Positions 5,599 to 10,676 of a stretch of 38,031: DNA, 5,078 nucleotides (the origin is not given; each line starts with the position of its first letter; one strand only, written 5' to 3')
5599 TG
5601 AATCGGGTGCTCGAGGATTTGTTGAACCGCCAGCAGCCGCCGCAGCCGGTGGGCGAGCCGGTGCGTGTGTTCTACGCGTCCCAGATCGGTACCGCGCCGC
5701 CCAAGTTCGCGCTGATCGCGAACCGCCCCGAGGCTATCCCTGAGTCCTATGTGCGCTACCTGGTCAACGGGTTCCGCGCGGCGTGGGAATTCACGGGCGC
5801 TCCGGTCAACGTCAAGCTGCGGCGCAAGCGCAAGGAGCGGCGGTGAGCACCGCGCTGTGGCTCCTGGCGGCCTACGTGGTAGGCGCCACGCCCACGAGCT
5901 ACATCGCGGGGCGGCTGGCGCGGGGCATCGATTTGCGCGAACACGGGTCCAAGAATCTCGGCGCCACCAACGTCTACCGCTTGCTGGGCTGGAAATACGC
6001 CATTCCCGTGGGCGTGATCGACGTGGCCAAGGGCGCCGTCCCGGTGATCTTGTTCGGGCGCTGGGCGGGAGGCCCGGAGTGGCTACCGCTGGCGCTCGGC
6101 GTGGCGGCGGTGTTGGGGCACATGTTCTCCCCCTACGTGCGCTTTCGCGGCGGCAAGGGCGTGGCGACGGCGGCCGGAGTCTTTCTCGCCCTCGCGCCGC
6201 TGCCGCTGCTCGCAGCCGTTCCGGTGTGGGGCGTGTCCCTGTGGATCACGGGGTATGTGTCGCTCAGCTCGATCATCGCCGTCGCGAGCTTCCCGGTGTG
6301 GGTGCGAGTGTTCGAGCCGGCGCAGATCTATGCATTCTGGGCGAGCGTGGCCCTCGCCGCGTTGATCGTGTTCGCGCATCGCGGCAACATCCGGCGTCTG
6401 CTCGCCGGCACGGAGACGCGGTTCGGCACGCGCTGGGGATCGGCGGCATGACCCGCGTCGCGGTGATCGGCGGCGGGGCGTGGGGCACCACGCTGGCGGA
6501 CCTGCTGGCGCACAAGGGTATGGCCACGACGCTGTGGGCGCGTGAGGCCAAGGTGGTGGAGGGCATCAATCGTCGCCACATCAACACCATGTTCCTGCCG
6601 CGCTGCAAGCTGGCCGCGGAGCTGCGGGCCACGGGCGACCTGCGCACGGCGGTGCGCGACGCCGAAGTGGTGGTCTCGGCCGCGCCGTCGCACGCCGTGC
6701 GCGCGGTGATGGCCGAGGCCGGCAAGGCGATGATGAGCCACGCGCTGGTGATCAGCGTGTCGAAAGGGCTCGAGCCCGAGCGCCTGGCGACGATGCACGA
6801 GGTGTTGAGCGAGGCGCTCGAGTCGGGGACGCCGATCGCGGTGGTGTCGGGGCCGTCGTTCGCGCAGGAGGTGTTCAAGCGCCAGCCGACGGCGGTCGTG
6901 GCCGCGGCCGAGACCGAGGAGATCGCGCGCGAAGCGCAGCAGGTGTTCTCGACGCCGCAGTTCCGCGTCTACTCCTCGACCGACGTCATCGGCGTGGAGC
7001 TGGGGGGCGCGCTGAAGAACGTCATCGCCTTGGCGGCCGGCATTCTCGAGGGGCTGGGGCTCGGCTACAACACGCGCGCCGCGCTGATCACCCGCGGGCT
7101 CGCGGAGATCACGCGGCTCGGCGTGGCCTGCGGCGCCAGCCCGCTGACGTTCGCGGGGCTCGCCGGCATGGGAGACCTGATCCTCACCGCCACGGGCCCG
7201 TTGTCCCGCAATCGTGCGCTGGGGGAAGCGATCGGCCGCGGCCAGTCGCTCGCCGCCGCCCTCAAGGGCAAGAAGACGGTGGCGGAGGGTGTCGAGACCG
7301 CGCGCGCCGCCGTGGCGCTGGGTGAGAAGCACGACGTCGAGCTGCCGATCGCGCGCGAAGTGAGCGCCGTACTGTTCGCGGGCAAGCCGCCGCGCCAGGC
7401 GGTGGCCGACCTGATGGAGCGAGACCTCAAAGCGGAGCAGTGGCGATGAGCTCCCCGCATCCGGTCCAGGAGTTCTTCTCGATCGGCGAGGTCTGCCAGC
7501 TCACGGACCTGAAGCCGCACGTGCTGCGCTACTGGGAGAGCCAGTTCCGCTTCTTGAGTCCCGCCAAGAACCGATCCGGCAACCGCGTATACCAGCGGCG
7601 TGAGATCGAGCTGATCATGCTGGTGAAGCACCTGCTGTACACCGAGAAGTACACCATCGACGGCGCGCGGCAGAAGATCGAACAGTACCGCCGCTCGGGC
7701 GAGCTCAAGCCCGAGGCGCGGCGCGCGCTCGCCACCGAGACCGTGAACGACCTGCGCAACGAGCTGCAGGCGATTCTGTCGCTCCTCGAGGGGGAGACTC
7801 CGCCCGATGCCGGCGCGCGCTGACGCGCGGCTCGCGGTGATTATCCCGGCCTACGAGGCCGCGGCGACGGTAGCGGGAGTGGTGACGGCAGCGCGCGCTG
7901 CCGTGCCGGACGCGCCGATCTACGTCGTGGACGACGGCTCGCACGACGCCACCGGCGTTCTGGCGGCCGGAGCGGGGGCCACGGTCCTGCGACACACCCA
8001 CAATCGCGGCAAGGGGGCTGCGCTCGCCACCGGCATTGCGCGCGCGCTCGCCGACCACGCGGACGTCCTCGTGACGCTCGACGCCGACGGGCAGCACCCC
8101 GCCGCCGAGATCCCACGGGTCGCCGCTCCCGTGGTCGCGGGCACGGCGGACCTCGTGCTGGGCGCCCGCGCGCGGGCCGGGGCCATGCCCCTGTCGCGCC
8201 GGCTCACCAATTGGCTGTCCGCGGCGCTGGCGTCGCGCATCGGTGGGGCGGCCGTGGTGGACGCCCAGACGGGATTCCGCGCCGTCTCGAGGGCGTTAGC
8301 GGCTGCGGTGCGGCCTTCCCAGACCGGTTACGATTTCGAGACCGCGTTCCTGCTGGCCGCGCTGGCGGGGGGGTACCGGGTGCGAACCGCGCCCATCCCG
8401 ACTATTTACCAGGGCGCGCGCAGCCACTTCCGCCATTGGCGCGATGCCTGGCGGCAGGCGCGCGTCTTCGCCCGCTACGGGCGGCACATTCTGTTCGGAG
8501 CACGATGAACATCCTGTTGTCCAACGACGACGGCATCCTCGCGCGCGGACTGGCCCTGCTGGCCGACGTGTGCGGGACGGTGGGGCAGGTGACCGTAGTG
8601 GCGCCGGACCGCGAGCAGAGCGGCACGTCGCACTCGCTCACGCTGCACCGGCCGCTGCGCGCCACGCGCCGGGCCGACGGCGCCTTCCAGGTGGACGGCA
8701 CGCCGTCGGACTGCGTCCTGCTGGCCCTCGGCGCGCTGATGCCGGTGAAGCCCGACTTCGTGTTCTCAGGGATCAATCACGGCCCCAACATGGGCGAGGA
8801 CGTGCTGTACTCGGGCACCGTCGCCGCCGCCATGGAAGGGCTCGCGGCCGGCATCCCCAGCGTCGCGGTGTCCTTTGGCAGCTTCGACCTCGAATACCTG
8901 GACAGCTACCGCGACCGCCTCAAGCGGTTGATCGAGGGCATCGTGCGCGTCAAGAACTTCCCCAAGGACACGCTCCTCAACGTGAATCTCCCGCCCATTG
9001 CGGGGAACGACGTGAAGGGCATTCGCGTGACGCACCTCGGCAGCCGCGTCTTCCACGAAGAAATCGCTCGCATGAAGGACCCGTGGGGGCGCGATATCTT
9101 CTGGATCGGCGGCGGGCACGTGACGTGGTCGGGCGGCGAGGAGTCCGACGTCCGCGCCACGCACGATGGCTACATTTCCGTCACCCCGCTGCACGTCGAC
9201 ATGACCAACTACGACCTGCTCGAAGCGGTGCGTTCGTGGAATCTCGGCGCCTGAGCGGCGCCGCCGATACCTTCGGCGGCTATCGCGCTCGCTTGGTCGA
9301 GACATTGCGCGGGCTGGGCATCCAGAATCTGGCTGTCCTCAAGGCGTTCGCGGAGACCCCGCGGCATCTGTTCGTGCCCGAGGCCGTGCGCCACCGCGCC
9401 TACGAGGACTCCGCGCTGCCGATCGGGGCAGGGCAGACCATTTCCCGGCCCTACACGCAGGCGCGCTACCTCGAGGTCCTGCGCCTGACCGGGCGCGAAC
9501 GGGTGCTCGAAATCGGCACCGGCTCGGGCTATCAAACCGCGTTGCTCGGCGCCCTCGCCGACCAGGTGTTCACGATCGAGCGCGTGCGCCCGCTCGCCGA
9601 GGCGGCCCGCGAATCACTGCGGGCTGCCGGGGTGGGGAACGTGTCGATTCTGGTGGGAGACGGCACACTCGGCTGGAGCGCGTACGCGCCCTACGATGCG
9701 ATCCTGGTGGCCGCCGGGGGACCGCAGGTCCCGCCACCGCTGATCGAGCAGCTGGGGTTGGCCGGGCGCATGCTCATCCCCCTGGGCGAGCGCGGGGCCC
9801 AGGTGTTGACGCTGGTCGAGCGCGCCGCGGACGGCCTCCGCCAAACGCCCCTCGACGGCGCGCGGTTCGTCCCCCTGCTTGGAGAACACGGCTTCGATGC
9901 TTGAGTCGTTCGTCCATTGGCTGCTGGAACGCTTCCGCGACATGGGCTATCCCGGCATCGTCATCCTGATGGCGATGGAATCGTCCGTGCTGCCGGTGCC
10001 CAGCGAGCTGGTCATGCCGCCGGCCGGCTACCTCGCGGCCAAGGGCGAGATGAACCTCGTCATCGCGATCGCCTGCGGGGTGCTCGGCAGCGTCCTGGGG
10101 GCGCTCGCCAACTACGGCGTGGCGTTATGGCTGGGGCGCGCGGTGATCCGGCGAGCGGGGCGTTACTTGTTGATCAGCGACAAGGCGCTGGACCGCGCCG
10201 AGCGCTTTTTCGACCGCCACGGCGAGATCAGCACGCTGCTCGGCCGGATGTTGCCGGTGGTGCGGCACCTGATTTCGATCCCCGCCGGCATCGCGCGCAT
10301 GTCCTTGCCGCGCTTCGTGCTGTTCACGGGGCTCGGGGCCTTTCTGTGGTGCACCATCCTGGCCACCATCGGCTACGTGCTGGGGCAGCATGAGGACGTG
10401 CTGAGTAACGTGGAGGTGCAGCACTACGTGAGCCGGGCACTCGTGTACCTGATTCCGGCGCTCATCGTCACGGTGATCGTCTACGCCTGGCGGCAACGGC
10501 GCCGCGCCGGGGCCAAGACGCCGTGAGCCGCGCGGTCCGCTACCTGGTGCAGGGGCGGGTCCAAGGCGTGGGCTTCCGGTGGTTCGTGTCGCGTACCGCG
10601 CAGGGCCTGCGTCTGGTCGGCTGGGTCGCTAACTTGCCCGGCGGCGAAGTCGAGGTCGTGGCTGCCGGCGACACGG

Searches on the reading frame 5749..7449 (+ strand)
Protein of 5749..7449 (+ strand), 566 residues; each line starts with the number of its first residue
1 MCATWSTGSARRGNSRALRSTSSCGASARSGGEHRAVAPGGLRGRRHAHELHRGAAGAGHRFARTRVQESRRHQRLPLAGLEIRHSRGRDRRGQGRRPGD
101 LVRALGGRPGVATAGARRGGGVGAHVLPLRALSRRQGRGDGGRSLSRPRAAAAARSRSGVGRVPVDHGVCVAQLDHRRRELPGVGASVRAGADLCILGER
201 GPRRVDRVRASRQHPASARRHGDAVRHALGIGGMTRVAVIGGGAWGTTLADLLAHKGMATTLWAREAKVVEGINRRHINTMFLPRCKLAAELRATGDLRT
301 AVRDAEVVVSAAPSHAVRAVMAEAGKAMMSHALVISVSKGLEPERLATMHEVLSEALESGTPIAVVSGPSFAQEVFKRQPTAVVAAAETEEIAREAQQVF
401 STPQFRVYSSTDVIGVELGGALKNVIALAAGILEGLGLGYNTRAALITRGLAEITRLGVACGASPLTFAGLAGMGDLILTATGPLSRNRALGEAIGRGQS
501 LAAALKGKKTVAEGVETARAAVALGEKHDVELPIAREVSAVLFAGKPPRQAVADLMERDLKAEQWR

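Call 37: search_protein_families(library=pfam, proteins=[window:5749-7449:+], max_evalue=0.0001)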
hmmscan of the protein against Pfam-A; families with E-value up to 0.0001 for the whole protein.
window:5749-7449:+ (566 aa): 6 families
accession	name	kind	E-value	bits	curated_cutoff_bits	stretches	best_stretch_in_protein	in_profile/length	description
PF07479.19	NAD_Gly3P_dh_C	-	5.8e-54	182.6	25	1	412-552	1-141/142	NAD-dependent glycerol-3-phosphate dehydrogenase C-terminus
PF01210.29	NAD_Gly3P_dh_N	-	8.8e-47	159.5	23.1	1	237-392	2-157/158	NAD-dependent glycerol-3-phosphate dehydrogenase N-terminus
PF20618.3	GPD_NAD_C_bact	-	2e-20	73.5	27.6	1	472-538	1-66/66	Bacterial GPD, NAD-dependent C-terminal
PF03807.23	F420_oxidored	-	2.8e-08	34.7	21.6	1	236-339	1-93/94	NADP oxidoreductase coenzyme F420-dependent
PF02737.24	3HCDH_N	-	2.1e-05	25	22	1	237-349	2-125/180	3-hydroxyacyl-CoA dehydrogenase, NAD binding domain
PF02558.23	ApbA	-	2.4e-05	24.4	22.2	1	237-348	1-110/150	Ketopantoate reductase PanE/ApbA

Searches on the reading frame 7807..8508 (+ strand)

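Call 37: search_protein_families(library=pfam, proteins=[window:7807-8508:+], max_evalue=0.0001)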
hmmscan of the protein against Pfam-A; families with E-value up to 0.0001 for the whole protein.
window:7807-8508:+ (233 aa): 1 family
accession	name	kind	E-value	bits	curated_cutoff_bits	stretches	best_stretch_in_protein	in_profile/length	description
PF00535.33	Glycos_transf_2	-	1.2e-21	77.8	23.3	1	11-162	2-161/168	Glycosyl transferase family 2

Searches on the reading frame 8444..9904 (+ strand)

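Call 37: search_protein_families(library=pfam, proteins=[window:8444-9904:+], max_evalue=0.0001)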
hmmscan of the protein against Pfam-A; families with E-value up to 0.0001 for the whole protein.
window:8444-9904:+ (486 aa): 2 families
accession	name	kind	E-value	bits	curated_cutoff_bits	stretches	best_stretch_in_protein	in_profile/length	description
PF01135.25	PCMT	-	2.1e-56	191.5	20.3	1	283-481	5-208/210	Protein-L-isoaspartate(D-aspartate) O-methyltransferase (PCMT)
PF00398.26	RrnaAD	-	3e-05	23.7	24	1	345-414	25-91/263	Ribosomal RNA adenine dimethylase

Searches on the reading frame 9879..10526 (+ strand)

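Call 37: search_protein_families(library=pfam, proteins=[window:9879-10526:+], max_evalue=0.0001)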
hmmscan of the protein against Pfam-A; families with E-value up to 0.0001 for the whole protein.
window:9879-10526:+ (215 aa): 1 family
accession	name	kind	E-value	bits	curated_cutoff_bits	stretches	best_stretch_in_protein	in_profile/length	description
PF09335.16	VTT_dom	-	2.4e-23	83.4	33.9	1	40-166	1-122/123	VTT domain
